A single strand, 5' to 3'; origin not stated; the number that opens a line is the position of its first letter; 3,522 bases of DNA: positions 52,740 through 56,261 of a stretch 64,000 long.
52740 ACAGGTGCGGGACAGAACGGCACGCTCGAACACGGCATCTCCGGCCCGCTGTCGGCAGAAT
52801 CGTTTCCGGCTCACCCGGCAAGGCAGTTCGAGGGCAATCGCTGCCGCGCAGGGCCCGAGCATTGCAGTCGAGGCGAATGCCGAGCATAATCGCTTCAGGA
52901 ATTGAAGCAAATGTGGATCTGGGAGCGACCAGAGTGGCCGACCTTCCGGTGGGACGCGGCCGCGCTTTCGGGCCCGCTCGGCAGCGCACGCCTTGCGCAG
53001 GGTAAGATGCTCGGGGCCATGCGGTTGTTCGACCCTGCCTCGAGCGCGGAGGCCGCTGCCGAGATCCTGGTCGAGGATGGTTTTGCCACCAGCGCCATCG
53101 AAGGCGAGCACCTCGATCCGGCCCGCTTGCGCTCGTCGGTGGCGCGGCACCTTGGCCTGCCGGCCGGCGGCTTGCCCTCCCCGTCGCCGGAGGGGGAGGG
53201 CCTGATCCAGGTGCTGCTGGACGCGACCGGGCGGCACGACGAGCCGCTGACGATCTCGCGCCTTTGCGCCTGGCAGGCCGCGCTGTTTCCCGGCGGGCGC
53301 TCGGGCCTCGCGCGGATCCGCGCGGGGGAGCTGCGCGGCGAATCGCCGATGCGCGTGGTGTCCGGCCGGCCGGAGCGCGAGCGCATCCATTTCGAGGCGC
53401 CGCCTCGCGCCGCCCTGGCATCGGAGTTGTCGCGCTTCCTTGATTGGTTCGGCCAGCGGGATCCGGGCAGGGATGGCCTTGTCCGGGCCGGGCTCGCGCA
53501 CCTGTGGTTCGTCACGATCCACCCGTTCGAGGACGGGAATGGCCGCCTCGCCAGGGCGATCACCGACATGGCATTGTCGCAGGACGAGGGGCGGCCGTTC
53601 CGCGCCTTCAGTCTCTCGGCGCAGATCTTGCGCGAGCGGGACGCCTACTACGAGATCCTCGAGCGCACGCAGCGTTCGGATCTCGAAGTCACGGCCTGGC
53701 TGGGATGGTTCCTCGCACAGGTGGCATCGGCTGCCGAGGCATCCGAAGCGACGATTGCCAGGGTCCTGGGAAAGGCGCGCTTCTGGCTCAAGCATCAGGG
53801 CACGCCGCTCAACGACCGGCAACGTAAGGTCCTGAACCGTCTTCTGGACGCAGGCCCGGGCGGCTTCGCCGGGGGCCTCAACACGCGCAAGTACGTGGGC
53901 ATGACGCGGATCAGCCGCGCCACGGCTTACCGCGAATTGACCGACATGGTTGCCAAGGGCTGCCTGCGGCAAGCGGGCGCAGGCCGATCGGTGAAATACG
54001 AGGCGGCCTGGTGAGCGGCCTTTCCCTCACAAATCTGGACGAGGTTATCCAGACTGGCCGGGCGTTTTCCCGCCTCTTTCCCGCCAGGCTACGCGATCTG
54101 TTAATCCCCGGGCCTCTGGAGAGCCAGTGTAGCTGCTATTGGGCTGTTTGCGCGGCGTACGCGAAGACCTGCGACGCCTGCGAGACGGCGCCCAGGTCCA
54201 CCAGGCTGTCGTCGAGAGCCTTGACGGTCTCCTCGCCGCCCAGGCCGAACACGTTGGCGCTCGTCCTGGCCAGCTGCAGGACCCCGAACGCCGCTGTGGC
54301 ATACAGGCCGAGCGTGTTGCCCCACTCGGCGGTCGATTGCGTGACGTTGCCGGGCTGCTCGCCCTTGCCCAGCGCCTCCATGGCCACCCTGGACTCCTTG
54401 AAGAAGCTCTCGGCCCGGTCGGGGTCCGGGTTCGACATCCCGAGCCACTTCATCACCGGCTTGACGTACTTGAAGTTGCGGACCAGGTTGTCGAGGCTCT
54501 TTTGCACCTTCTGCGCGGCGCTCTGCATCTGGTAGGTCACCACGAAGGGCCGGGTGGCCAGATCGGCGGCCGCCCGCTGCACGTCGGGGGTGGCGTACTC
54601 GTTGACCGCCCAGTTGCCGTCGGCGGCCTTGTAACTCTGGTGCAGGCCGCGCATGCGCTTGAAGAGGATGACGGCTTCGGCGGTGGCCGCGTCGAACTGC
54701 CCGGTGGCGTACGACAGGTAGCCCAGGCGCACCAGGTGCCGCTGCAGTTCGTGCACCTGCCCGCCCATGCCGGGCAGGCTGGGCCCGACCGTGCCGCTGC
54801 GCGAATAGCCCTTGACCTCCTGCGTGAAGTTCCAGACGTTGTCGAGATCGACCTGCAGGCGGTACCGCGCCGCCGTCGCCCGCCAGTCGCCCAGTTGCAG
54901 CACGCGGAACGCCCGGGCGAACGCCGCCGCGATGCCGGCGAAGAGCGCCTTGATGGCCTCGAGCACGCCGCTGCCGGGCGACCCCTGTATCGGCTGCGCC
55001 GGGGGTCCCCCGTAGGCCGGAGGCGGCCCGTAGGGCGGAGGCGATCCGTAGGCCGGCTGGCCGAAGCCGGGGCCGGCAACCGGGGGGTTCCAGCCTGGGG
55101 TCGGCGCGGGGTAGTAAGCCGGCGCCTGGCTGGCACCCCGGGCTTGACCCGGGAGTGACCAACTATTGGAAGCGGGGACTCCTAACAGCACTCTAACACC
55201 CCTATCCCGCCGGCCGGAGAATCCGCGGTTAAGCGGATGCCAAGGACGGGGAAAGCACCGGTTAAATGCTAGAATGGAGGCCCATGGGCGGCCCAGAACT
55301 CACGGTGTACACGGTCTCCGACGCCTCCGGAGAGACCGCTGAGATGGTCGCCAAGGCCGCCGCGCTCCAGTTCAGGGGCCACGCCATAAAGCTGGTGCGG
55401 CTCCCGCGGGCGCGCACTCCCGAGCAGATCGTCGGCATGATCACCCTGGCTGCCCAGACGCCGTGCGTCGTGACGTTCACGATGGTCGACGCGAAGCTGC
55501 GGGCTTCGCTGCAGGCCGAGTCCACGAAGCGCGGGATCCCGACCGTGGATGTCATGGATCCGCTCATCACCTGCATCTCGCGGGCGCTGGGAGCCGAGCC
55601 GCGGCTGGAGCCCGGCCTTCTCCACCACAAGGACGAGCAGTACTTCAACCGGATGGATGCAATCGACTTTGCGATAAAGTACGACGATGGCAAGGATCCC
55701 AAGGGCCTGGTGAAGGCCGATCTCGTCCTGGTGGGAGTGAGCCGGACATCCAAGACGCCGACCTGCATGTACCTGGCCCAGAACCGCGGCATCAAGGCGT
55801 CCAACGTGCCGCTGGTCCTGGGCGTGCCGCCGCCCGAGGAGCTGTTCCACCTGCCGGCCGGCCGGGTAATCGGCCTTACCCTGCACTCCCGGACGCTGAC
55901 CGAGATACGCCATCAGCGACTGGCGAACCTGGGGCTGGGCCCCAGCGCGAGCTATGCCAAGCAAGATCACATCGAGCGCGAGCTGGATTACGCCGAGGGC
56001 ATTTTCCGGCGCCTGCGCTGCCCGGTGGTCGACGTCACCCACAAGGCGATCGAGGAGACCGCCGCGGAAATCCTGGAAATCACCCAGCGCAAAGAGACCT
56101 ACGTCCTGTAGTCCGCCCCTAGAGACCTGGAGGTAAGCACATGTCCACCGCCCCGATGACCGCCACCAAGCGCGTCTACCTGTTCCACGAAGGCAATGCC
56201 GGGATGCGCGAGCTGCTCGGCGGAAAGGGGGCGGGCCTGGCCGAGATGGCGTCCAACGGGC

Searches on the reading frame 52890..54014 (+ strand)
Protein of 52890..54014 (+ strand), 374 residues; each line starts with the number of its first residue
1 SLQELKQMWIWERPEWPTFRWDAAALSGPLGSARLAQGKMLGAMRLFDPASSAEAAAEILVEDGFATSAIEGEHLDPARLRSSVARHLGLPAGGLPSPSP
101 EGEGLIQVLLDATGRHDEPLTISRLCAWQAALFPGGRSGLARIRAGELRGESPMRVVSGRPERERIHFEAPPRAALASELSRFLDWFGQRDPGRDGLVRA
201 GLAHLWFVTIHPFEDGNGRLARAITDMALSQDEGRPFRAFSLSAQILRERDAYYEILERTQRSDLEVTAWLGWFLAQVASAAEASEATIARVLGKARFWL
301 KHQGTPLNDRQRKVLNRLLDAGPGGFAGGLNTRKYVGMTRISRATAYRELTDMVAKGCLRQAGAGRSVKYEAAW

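Call 80: search_protein_families(library=pfam, proteins=[window:52890-54014:+], max_evalue=0.001)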
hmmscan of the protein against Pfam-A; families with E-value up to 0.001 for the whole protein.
window:52890-54014:+ (374 aa): 3 families
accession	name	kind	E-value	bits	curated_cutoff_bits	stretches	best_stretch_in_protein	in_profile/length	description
PF13776.11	DUF4172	-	5.2e-26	91.2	25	1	9-90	1-82/82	Domain of unknown function (DUF4172)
PF02661.23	Fic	-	9.5e-12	46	24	1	119-228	1-92/93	Fic/DOC family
PF22168.2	DIP2311-like_C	-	1.6e-05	25.5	27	1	328-371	18-61/63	Transcriptional regulator DIP2311-like, C-terminal domain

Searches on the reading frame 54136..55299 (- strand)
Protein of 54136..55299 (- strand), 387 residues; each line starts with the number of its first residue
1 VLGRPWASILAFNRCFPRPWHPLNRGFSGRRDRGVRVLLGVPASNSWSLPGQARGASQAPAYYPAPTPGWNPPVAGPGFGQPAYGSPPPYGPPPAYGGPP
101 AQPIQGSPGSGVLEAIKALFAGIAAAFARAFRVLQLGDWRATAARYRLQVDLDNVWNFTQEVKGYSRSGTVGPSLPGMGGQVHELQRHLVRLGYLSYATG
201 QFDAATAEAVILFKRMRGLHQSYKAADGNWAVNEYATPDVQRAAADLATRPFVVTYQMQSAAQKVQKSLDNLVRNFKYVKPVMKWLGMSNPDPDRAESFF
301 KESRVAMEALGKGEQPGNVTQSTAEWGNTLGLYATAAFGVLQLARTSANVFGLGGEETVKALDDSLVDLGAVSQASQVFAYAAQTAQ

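Call 80: search_protein_families(library=pfam, proteins=[window:54136-55299:-], max_evalue=0.001)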
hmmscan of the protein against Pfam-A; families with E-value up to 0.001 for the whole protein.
window:54136-55299:- (387 aa): 1 family
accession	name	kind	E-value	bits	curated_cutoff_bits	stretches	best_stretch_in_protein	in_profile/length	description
PF01471.23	PG_binding_1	-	8.6e-08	32.7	23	1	179-220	2-44/57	Putative peptidoglycan binding domain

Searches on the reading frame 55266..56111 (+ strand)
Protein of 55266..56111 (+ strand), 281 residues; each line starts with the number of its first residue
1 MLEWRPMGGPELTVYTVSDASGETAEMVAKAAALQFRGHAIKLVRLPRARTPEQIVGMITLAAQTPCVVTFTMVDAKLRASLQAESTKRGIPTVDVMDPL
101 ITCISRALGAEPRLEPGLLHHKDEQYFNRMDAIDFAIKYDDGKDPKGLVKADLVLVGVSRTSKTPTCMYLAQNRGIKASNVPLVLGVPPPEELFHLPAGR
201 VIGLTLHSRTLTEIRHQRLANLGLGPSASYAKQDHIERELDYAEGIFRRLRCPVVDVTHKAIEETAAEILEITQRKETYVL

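Call 80: search_protein_families(library=pfam, proteins=[window:55266-56111:+], max_evalue=0.001)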
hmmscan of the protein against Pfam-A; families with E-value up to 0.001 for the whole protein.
window:55266-56111:+ (281 aa): 1 family
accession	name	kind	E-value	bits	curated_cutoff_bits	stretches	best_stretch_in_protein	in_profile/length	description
PF03618.20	Kinase-PPPase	-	1.5e-93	313.6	23.5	1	14-270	1-256/256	Kinase/pyrophosphorylase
